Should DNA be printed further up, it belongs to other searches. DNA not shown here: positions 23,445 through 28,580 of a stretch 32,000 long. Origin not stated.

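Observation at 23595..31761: Candidate novel outer-surface electron-transfer module: NHL-propeller/Ig/dockerin-like protein, small lipoprotein and a ~41-heme cytochrome in one operon, without a porin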

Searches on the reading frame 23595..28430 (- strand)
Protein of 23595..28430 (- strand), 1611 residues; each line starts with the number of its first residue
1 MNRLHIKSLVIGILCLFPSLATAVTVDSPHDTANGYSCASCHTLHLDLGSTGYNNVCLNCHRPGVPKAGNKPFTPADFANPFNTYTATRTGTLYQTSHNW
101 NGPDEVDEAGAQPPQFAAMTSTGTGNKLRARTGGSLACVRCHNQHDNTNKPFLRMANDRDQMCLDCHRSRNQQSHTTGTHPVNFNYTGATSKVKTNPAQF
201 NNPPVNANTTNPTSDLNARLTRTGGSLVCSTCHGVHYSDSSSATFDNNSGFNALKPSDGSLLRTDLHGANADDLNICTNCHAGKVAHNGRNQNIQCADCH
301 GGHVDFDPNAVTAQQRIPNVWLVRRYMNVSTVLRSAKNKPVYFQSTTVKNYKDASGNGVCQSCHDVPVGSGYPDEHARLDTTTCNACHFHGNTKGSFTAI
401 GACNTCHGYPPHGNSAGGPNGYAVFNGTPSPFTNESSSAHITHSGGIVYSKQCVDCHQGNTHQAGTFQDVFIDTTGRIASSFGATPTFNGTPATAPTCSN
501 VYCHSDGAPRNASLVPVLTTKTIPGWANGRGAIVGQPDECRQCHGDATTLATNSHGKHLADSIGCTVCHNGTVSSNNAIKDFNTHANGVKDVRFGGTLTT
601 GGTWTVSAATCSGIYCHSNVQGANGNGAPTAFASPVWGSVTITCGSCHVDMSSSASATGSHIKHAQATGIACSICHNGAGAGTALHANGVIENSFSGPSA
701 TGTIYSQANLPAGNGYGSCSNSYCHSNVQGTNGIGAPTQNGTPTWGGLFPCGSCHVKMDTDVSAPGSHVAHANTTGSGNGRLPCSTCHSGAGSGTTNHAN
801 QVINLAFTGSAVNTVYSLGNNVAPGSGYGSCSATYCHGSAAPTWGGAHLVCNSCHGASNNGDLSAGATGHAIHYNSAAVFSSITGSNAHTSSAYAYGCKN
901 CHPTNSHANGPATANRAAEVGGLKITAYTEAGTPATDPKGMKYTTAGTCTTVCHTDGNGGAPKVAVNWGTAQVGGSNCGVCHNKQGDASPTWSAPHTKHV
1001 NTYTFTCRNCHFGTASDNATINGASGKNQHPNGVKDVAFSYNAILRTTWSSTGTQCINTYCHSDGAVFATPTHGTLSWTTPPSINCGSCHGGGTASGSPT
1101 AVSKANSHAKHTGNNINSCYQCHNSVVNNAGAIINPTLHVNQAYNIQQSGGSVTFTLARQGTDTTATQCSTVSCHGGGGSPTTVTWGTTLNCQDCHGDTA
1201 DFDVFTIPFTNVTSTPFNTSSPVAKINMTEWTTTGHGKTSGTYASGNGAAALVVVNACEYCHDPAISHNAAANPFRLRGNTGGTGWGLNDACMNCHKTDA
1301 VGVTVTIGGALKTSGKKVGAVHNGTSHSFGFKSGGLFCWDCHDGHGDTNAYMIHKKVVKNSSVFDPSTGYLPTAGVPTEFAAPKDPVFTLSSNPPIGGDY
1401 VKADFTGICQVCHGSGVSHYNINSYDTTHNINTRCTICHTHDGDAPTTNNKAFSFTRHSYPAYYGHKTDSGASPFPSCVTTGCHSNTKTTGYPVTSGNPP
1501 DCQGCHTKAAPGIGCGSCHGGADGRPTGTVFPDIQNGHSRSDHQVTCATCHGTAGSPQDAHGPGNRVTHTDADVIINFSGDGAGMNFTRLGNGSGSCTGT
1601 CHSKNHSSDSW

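Call 4: search_protein_families(library=pfam, proteins=[window:23595-28430:-], max_evalue=0.01)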
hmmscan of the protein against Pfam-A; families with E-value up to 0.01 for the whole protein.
window:23595-28430:- (1611 aa): 6 families
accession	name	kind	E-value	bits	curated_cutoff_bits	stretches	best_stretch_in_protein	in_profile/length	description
PF14522.11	Cytochrome_C7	-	8.7e-36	122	24.8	3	226-300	13-66/67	Cytochrome c7 and related cytochrome c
PF22113.1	Mtrc-MtrF_II-IV_dom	-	1.8e-24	86.7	30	2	537-679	6-166/176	Outer membrane cytochrome MtrC/MtrF-like, domains II/IV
PF09698.15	GSu_C4xC__C2xCH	-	2.3e-21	76.6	21.7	5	497-544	1-36/36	Geobacter CxxxxCH...CXXCH motif (GSu_C4xC__C2xCH)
PF14537.11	Cytochrom_c3_2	-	1.8e-18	67.2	25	0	1061-1125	12-66/79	Cytochrome c3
PF09699.15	Paired_CXXCH_1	-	3.5e-05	23.8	20.6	1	137-169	8-38/41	Doubled CXXCH motif (Paired_CXXCH_1)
PF02085.21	Cytochrom_CIII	-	5.4e-05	23.9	22.9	1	227-300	31-101/101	Class III cytochrome C family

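Call 6: search_protein_families(library=ncbifam, proteins=[window:23595-28430:-], max_evalue=0.01)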
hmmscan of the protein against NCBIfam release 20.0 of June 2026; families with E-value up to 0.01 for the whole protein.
window:23595-28430:- (1611 aa): 4 families
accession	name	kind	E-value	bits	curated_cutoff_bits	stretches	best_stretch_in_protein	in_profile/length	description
TIGR01904.2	GSu_C4xC__C2xCH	domain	8.5e-39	131.2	27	7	585-664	1-73/73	CxxxxCH/CxxCH domain c-type cytochrome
TIGR03508.1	decahem_SO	subfamily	2.3e-13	50.2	192.2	1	344-458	154-249/258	DmsE family decaheme c-type cytochrome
TIGR01905.1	paired_CXXCH_1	subfamily_domain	0.00012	21.9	25.2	1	137-170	8-39/41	doubled CXXCH domain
NF008659.0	PRK11659.1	equivalog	0.0047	16.6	184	1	136-176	136-176/188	cytochrome c nitrite reductase pentaheme subunit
